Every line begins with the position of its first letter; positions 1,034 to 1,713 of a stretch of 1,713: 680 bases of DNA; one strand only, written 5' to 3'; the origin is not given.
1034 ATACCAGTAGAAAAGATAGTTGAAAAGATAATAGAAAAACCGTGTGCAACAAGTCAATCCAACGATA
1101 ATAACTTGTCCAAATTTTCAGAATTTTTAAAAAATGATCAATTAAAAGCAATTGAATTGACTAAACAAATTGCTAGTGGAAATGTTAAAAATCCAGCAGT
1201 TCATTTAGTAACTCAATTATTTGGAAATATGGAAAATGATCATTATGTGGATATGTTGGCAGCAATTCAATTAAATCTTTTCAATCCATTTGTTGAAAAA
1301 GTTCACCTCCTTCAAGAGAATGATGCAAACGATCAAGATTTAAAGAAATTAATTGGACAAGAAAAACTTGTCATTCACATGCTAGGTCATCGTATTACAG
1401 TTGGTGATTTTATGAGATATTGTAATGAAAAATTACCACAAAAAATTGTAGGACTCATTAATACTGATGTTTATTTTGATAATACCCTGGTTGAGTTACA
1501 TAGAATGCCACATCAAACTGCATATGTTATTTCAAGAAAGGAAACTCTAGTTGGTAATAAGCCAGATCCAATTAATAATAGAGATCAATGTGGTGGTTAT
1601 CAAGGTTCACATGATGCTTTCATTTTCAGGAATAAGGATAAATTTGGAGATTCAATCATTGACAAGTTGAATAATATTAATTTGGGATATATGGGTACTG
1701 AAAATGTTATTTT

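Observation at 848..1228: Long ORF with strong coding signal but no usable start codon: about 89-127 codons of clear coding sequence lie upstream of the first in-frame ATG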

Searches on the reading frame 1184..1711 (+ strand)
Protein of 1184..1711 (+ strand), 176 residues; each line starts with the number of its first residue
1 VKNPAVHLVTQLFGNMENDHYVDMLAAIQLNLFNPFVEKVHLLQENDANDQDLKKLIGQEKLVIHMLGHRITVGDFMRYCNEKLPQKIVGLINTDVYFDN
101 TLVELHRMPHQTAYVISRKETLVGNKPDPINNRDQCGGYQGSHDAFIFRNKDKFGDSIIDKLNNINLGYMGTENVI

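Call 18: find_homologous_proteins(query=window:1184-1711:+)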
Query window:1184-1711:+: 11 candidates shared short words with the query, none scored E <= 0.001.

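Call 20: find_related_loci(query=window:1184-1711:+, collection=viral_contigs, flank=5000)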
Query window:1184-1711:+ (176 aa) in viral_contigs; peptide patterns used: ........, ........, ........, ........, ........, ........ (x = any residue, [..] = any of these).
2 stretches matched a pattern, but none encodes a relative of the query by tblastn (E <= 1e-3).
